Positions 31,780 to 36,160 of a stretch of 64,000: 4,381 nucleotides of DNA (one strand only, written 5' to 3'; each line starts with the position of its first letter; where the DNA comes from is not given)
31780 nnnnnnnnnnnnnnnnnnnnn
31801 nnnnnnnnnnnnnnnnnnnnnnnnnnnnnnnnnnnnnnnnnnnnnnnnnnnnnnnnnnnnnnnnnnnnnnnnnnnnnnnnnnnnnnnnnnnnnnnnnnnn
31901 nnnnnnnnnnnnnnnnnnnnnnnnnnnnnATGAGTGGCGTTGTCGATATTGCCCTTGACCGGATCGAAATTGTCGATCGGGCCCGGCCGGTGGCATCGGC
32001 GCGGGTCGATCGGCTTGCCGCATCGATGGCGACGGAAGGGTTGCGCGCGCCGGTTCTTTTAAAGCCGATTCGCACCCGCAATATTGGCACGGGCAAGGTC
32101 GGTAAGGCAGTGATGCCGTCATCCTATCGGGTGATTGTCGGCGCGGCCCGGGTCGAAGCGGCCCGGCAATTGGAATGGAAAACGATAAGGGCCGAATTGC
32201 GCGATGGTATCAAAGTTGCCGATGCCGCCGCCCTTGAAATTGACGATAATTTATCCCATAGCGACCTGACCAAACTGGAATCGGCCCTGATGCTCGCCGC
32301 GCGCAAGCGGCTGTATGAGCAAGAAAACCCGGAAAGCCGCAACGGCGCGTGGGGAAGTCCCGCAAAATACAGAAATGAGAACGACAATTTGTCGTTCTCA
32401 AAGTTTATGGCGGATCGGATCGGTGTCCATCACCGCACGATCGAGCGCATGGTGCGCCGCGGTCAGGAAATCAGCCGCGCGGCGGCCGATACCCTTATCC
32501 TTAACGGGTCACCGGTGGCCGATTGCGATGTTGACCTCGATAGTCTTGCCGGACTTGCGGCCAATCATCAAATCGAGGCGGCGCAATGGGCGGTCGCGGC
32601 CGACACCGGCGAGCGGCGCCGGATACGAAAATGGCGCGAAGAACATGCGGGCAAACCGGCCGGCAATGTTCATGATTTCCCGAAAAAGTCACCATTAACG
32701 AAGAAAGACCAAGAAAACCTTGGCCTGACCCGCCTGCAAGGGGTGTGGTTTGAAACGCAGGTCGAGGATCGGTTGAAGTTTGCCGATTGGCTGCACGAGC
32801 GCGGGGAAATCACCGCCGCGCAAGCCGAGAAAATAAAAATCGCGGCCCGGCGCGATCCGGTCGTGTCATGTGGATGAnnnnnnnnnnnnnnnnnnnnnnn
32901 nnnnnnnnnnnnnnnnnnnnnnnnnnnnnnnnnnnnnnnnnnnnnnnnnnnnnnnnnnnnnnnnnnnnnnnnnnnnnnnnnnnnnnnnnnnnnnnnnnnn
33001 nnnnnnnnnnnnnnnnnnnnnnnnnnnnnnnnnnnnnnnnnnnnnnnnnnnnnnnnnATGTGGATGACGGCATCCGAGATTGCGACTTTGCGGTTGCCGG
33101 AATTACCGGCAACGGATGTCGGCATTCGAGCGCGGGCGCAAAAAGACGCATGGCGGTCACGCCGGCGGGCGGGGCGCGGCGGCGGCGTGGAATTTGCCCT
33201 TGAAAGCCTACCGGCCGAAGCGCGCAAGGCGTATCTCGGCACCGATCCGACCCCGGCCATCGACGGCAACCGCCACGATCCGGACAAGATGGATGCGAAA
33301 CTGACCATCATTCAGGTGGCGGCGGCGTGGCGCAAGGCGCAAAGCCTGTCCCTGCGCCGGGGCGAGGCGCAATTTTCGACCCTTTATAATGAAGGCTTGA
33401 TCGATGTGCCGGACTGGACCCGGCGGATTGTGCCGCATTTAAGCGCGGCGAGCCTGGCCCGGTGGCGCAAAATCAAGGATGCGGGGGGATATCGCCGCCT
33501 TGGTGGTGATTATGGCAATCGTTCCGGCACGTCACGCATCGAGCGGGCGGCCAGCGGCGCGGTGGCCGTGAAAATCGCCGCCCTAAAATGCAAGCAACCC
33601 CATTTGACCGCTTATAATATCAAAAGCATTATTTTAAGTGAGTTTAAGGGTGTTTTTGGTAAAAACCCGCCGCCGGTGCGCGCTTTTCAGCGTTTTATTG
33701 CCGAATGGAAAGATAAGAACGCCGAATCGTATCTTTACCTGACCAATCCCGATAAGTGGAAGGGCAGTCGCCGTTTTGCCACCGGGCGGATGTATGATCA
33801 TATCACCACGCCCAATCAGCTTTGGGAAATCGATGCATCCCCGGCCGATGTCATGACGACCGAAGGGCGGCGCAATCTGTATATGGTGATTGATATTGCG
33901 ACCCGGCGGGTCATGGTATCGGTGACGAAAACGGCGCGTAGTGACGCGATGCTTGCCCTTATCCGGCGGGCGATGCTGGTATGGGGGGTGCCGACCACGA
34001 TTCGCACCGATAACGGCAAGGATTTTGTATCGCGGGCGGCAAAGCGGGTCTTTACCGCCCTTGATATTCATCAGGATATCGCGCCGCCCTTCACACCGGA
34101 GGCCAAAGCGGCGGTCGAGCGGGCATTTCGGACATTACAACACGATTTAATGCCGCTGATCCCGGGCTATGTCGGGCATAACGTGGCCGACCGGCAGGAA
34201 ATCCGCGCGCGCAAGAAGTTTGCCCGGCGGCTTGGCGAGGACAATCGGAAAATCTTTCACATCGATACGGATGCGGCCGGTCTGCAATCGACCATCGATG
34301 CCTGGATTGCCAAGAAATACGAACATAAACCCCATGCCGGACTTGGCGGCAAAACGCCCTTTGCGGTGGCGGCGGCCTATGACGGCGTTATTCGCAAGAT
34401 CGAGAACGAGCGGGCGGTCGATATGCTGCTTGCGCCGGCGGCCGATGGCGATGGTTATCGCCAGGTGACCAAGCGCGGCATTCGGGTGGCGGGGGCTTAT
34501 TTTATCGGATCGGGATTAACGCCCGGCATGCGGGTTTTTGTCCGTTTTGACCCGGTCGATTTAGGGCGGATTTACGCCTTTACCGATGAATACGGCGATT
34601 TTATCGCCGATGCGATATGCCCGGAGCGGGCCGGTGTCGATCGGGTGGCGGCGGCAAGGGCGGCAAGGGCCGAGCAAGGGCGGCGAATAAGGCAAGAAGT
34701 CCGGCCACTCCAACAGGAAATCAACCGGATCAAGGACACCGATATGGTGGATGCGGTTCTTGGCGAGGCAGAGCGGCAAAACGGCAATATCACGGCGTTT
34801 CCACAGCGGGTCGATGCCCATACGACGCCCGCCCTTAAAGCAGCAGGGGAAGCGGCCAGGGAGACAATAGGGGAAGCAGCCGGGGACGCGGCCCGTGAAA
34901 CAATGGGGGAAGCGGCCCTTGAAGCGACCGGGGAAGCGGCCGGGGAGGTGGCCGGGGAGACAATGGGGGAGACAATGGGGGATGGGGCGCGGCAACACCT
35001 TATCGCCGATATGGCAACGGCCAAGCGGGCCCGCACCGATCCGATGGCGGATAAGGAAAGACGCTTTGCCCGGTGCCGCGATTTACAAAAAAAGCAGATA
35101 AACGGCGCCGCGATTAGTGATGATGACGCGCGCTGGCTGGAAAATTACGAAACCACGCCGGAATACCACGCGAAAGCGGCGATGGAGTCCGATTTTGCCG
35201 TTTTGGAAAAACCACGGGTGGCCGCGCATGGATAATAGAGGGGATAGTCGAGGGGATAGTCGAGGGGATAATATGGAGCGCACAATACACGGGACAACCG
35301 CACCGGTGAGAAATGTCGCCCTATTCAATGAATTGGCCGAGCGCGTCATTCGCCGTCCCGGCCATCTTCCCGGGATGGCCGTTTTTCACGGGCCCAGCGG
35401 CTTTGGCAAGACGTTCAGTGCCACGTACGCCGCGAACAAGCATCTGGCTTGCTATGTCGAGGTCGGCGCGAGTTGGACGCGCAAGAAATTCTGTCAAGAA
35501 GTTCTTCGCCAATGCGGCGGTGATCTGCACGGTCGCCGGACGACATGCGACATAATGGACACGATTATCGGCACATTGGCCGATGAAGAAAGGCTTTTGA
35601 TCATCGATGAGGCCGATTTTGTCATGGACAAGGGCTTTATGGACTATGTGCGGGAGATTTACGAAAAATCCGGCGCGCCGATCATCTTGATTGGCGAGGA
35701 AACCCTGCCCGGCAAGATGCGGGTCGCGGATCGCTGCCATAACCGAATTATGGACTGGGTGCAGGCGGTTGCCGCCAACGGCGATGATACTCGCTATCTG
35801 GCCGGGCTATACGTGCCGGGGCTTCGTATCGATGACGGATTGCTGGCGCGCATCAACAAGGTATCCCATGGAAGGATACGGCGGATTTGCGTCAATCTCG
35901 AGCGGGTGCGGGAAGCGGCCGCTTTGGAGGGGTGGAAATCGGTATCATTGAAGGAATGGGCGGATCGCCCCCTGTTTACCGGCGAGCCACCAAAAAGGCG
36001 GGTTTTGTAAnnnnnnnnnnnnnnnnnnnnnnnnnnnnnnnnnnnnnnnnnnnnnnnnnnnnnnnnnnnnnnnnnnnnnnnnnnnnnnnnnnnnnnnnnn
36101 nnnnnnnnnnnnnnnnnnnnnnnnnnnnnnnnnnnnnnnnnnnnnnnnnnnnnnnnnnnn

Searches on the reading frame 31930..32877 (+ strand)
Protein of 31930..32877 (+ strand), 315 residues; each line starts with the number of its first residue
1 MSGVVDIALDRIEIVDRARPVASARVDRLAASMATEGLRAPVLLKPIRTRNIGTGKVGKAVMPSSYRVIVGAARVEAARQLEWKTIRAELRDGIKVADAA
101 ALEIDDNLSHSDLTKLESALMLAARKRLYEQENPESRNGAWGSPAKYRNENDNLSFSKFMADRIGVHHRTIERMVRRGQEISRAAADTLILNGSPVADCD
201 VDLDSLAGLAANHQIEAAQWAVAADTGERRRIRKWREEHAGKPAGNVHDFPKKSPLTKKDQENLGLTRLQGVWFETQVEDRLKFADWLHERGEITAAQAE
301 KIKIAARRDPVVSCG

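Call 7: search_protein_families(library=pfam, proteins=[window:31930-32877:+], max_evalue=0.01)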
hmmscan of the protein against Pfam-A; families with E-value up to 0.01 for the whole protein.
window:31930-32877:+ (315 aa): 0 families

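Call 10: search_protein_families(library=phrogs, proteins=[window:31930-32877:+], max_evalue=0.001)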
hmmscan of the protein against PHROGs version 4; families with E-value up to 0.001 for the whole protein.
window:31930-32877:+ (315 aa): 4 families
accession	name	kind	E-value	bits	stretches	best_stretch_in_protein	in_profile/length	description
phrog_3264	-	DNA, RNA and nucleotide metabolism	5.6e-33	116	1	2-291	47-330/337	ParB-like partition protein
phrog_4715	-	DNA, RNA and nucleotide metabolism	1.1e-19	71.3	1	6-185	149-309/630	ParB-like partition protein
phrog_21315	-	unknown function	7e-09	36.1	1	9-186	15-145/415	-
phrog_6218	-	DNA, RNA and nucleotide metabolism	0.00025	21.3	1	26-119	27-108/506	ParB-like partition protein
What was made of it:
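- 31930..32877 (+): ParB-like early protein. phrog_3264, 5.6e-33 (call 10).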

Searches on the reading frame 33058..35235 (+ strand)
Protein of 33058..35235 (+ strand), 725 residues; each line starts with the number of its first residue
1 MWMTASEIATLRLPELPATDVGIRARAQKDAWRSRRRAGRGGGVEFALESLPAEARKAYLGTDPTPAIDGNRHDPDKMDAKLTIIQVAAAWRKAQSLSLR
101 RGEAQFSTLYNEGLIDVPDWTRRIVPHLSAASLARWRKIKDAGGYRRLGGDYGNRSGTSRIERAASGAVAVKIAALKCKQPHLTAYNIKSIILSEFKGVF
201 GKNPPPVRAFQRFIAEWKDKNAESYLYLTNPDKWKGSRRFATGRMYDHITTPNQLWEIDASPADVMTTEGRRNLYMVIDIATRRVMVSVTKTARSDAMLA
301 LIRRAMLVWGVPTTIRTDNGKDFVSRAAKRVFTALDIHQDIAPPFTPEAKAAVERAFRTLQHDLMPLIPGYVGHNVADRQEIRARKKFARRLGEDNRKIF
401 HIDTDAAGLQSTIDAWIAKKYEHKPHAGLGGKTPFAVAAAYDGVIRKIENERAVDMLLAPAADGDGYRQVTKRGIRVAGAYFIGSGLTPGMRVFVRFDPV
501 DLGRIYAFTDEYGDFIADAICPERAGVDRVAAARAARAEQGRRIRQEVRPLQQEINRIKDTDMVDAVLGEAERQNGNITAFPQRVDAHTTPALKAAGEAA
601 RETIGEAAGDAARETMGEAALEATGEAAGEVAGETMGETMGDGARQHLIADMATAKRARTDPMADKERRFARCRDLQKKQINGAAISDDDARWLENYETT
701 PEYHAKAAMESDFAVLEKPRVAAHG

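Call 7: search_protein_families(library=pfam, proteins=[window:33058-35235:+], max_evalue=0.01)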
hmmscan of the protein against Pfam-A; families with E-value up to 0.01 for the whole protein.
window:33058-35235:+ (725 aa): 6 families
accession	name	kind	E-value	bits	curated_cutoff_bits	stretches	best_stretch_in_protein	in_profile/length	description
PF00665.32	rve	-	1.8e-13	51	32.6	1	251-347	3-102/102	Integrase core domain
PF02316.22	HTH_Tnp_Mu_1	-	1.3e-10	42.2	23.3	1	13-60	6-55/134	Mu DNA-binding domain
PF09299.17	Mu-transpos_C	-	5.7e-08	33.1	21.7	1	455-516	1-59/61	Mu transposase, C-terminal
PF24764.1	rva_4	-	0.0001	22.5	26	1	248-325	3-78/194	Integrase core domain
PF00901.23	Orbi_VP5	-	0.0055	15.7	27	1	601-687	22-107/506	Orbivirus outer capsid protein VP5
PF13683.12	rve_3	-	0.0056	16.8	26.5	0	403-434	36-67/67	Integrase core domain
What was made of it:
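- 33058..35235 (+): MuA-family DDE transposase (725 aa). It is the protein predicted to bind the five sites. Pfam rve 1.8e-13, HTH_Tnp_Mu_1 1.3e-10, Mu-transpos_C 5.7e-8 (call 7).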

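Call 20: search_dna_similar(query=window:33058-35235:+, collection=phages, mode=protein, max_rows=25)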
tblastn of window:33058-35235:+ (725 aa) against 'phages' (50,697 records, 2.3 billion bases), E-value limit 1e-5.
Records with a match: 31; places in all: 31; records where one place covers at least 80% of the query: 5.
Best place of each record, by identity: <60% 31.
By first word of the organism name: Bacteriophage 13; Ralstonia 4; Mycobacterium 3; Bacillus 3; Rhodobacter 2; Rhodovulum 2; Pseudoalteromonas 2; Shewanella 1; Campylobacter 1.
By host as written in the record: Helicobacter pullorum 4; Ralstonia solanacearum 3; Bacillus alcalophilus CGMCC 1.3604 3; Rhodobacter sp. E32 2; Rhodovulum sp. P122A 2; Pseudoalteromonas sp. str. H100 2; Ralstonia solanacearum T328 1; Shewanella sp. M16 1; and 13 more.
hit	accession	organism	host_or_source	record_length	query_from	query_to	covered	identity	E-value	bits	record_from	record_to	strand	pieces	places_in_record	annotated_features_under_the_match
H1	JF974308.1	Rhodobacter phage RC1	Rhodobacter sp. E32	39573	2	591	81%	36.2%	3e-96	333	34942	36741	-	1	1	integrase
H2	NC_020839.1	Rhodobacter phage RC1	Rhodobacter sp. E32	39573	2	591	81%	36.2%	3e-96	333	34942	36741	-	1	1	transposase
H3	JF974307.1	Rhodovulum phage RS1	Rhodovulum sp. P122A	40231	2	591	81%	36.2%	3e-96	333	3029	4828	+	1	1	integrase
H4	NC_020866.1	Rhodovulum phage RS1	Rhodovulum sp. P122A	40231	2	591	81%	36.2%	3e-96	333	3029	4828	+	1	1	transposase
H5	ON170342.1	Ralstonia phage YO374_1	Ralstonia solanacearum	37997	77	705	87%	31.2%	7e-70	255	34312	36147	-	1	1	record has no annotation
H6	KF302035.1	Pseudoalteromonas phage HS6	Pseudoalteromonas sp. str. H100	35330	77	599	72%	35.8%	3e-89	312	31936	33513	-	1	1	record has no annotation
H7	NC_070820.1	Pseudoalteromonas phage HS6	Pseudoalteromonas sp. str. H100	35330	77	599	72%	35.8%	3e-89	312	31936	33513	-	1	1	transposase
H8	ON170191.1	Ralstonia phage YO108_2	Ralstonia solanacearum T328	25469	77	605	73%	33.8%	7e-71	258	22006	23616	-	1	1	record has no annotation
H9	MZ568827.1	Shewanella phage vB_SspS_MuM16-1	Shewanella sp. M16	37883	2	510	70%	31.3%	8e-56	213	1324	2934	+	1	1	DDE-type integrase/transposase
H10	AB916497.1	Ralstonia phage RS138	Ralstonia solanacearum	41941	220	608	54%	36.4%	1e-56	215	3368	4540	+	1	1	integrase (x2)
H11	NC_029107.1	Ralstonia phage RS138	Ralstonia solanacearum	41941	220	608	54%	36.4%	1e-56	215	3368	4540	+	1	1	transposase | integrase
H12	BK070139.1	Bacteriophage sp.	Helicobacter pullorum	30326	112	519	56%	25.1%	1e-26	122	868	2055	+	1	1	hypothetical protein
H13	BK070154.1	Bacteriophage sp.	Helicobacter sp.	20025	112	519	56%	24.5%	8e-22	107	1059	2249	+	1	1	transposase family protein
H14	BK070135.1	Bacteriophage sp.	Helicobacter pullorum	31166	112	519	56%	23.9%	3e-22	108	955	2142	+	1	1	hypothetical protein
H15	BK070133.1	Bacteriophage sp.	Helicobacter pullorum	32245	112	519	56%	22.8%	1e-22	110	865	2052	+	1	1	hypothetical protein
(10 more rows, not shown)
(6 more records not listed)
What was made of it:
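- Closest known: Rhodovulum phage RS1 and Rhodobacter phage RC1. Same: They are the characterised phages with the most similar transposase (36% identity over 81% of the protein; call 20).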

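Call 24: find_homologous_proteins(query=window:33058-35235:+, max_evalue=1e-20)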
Query window:33058-35235:+ (725 aa): 249 proteins with E <= 1e-20 among 8000 candidates; the best 120 are listed.
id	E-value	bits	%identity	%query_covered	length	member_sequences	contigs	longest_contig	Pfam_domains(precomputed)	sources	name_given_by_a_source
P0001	0.0e+0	1626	100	100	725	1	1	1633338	PF00665.33,PF09299.18,PF02316.23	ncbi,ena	-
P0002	1.7e-172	594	44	98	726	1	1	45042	PF00665.33,PF09299.18,PF13683.13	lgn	-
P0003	8.3e-170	585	47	82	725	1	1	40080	PF00665.33,PF09299.18,PF24764.2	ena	-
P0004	9.3e-170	585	43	98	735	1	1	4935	PF00665.33,PF09299.18,PF24764.2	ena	-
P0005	9.9e-170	584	43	98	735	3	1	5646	PF00665.33,PF09299.18,PF24764.2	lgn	-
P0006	8.0e-169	581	43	94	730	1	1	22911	PF00665.33,PF09299.18,PF02316.23,PF24764.2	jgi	-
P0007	1.6e-165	571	45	88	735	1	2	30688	PF00665.33,PF09299.18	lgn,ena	-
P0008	4.7e-165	569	42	98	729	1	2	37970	PF00665.33,PF09299.18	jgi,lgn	jgi:transposase InsO family protein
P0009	1.1e-164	568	46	83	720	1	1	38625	PF00665.33,PF09299.18,PF02316.23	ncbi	ncbi:MAG: transposase [Rhizobiaceae bacterium]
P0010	1.3e-162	561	42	98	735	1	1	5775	PF00665.33,PF09299.18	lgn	-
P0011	5.2e-162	559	42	98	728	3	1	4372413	PF00665.33,PF09299.18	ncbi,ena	-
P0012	2.1e-161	557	42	99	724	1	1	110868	PF00665.33,PF09299.18,PF02316.23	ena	-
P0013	4.5e-161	556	41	98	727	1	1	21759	PF00665.33,PF09299.18,PF02316.23,PF13683.13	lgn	-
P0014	6.2e-161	555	44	83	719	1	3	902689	PF00665.33,PF09299.18,PF02316.23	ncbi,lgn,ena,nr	ncbi:MAG: hypothetical protein COB78_05860 [Hyphomicrobiales bacterium]|nr:MAG: hypothetical protein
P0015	7.9e-159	548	41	98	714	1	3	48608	PF00665.33,PF09299.18,PF02316.23,PF13683.13,PF24764.2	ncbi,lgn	-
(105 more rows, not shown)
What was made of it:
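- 33058..35235 (+): Its length matches that of its homologues (call 24).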

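Call 25: find_encoding_contigs(protein=P0001, flank=10000, max_places=5)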
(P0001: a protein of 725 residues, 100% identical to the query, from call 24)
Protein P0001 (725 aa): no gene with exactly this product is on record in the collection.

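Call 29: find_related_loci(query=A1, collection=genome_contigs, flank=10000)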
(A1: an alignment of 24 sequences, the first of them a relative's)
Query A1 (725 aa) in genome_contigs; peptide patterns used: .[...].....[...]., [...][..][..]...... (x = any residue, [..] = any of these).
350 stretches matched a pattern; 300 encode a relative of the query (tblastn E <= 1e-3); the best 80 are kept; 80 distinct loci.
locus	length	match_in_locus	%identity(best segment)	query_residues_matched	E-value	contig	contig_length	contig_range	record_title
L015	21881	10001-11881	46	2-602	4e-174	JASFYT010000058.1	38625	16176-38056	MAG: Rhizobiaceae bacterium isolate MAY_MAG_00006 ALL_000000000630, whole genome shotgun sequence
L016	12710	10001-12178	42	2-713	9e-172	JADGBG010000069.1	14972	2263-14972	MAG: Alphaproteobacteria bacterium isolate nSSYDbin4 nSSYD_bin4_NODE_595_length_14972_cov_9.759603, whole genome shotgun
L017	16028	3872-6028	41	2-713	4e-171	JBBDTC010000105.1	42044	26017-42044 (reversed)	MAG: Gammaproteobacteria bacterium isolate LejiaC_64_15 Lejia_C_2148_length_42044_cov_10, whole genome shotgun sequence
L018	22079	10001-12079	40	2-713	2e-166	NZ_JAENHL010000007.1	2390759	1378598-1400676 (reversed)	Taklimakanibacter albus strain YIM B02566 GCM70020045_7, whole genome shotgun sequence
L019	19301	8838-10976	40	2-710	2e-162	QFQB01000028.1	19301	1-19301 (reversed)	MAG: Micavibrio aeruginosavorus isolate S2_005_002_R2_29 S2_005_002_R2_scaffold_1812, whole genome shotgun sequence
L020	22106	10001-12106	41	2-713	7e-162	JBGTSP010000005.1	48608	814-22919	MAG: Alphaproteobacteria bacterium isolate WDNA12_bin.34.orig NODE_466_length_48608_cov_1.895609, whole genome shotgun s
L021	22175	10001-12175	42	1-714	4e-160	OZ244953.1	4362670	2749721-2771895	MAG: Rhodospirillales bacterium isolate 29706eec-3215-49e9-b6be-e243b0adebf5 genome assembly, chromosome: 1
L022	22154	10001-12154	39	2-704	4e-151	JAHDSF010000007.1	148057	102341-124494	MAG: Rhodospirillales bacterium isolate SV3-B17.1 k141_98746, whole genome shotgun sequence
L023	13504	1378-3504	38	2-710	2e-148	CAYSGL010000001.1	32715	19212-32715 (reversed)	MAG TPA_asm: uncultured Pseudobdellovibrionaceae bacterium isolate SRP304446_co1_7 genome assembly, contig: NODE_908_len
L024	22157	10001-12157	37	2-713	2e-148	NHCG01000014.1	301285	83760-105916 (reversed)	MAG: Micavibrio sp. TMED27 17158, whole genome shotgun sequence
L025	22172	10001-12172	39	2-707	4e-148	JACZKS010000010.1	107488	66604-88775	MAG: Rhodospirillales bacterium isolate MAG51 rhodospirillaceae_1_contig_80964, whole genome shotgun sequence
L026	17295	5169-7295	37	2-713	3e-147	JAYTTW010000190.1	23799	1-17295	MAG: Hyphomicrobiales bacterium isolate GFS_5459 GFS_5459_189, whole genome shotgun sequence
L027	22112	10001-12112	38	3-713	3e-147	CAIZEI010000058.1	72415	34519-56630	MAG: uncultured Rhizobiales bacterium isolate Umea3_bin-1768 genome assembly, contig: bin-1768:058/203, whole genome sho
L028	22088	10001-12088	38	2-713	1e-146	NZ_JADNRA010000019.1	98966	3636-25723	Methylocystis sp. L43 MCYSTISL43_contig0019, whole genome shotgun sequence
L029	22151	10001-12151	39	2-713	3e-146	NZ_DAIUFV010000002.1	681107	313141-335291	MAG: Sneathiella sp. isolate CTOTU46467 NODE_3_length_681107_cov_14.929892, whole genome shotgun sequence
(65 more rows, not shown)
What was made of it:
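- Closest known: Uncharacterised Mu-like prophages of Alphaproteobacteria. Same: Transposases 35-47% identical (calls 24, 29).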

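Call 38: search_solved_structures(query=window:33058-35235:+, max_evalue=0.001, show_alignments=2)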
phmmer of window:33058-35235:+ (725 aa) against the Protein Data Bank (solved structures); distinct sequences matched with E-value up to 0.001: 27.
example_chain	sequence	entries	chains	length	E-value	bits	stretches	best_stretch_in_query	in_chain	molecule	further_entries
1tns_A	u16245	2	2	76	2.3e-06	29.5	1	1-60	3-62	MU-TRANSPOSASE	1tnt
8rdu_R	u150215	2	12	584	3.6e-06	28.9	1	308-516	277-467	TnsB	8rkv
7svw_A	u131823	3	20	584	3.6e-06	28.9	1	308-516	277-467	TnsB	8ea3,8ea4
8aa5_AP1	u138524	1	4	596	3.8e-06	28.8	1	308-516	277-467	TnsB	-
3o4n_A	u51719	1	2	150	5.2e-05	25.1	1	252-370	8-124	integrase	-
5cz1_A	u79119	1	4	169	5.9e-05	24.9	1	252-366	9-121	integrase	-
3o4q_A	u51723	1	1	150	7.3e-05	24.6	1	252-370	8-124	integrase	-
1vsd_A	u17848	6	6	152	7.4e-05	24.6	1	252-370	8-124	INTEGRASE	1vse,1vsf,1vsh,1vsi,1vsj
1a5v_A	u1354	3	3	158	7.5e-05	24.5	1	252-370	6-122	INTEGRASE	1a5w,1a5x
1vsm_A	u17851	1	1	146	7.6e-05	24.5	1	252-370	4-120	PROTEIN (INTEGRASE)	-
1cxq_A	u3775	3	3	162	7.6e-05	24.5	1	252-370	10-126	AVIAN SARCOMA VIRUS INTEGRASE | PROTEIN (AVIAN SARCOMA VIRUS INTEGRASE)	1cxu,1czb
1asu_A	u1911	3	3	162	7.7e-05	24.5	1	252-370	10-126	AVIAN SARCOMA VIRUS INTEGRASE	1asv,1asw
5cz2_A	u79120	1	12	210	9.3e-05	24.2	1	252-366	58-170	Pol polyprotein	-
9y7b_A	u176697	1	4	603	0.00016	23.4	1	301-371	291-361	IF3A Tn6677 TnsB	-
3jca_A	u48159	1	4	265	0.00016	23.4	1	252-366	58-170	Integrase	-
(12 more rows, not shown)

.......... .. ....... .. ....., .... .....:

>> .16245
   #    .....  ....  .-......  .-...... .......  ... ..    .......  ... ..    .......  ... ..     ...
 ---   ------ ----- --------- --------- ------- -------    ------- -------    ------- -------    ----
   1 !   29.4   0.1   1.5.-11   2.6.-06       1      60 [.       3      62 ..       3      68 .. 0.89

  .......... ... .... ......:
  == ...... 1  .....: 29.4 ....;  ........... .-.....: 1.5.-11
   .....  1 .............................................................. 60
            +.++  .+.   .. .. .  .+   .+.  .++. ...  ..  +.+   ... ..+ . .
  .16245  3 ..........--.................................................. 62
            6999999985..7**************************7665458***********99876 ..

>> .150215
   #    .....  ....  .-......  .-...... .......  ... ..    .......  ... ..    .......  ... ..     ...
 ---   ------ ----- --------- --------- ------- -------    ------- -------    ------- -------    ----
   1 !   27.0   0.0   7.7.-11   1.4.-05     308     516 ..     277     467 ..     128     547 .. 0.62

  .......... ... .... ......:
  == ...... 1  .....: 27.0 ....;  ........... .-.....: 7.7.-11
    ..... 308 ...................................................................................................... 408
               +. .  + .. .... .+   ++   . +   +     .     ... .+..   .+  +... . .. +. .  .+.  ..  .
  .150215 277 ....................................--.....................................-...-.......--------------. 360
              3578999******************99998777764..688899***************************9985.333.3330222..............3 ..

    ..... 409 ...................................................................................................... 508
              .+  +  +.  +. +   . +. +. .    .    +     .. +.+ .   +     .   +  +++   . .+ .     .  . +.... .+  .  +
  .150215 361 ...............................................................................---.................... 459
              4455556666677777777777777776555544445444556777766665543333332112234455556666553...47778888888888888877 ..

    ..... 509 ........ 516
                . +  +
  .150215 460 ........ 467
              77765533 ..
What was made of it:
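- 33058..35235 (+): The N-terminus aligns to the MuA enhancer-binding domain 1TNS (call 38).
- On Mu-like transposable (pro)phage: 1TNS match (call 38).
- N-terminus aligns to MuA domain 1TNS (call 38). The transposase is therefore a distant family member (call 38).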

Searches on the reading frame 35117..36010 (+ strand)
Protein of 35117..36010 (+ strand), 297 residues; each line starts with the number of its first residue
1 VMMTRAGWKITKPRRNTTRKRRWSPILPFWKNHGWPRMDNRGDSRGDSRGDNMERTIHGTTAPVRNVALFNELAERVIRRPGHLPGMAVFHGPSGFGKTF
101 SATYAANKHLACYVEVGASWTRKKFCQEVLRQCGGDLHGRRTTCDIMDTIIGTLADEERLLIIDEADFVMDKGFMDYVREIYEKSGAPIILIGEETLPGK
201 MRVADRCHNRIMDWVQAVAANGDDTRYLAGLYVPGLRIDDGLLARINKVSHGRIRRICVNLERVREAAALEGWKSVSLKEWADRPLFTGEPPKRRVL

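Call 7: search_protein_families(library=pfam, proteins=[window:35117-36010:+], max_evalue=0.01)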
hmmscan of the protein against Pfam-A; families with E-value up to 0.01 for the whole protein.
window:35117-36010:+ (297 aa): 5 families
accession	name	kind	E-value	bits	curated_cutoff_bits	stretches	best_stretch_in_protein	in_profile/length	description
PF13401.12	AAA_22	-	5.5e-16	59.5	27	1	85-198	5-127/130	AAA domain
PF00270.35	DEAD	-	0.00059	20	26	0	155-184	115-144/167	DEAD/DEAH box helicase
PF13604.12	AAA_30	-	0.0013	19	27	1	87-195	20-125/191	AAA domain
PF05621.17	TniB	-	0.0033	17.3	22.4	1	112-210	73-178/189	Bacterial TniB protein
PF00004.35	AAA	-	0.007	17.3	21.2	0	89-173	2-73/131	ATPase family associated with various cellular activities (AAA)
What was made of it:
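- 35117..36010 (+): MuB-like AAA+ ATPase (the true start codon is probably later than 35117). Pfam AAA_22, 5.5e-16, with a weak TniB match (call 7).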
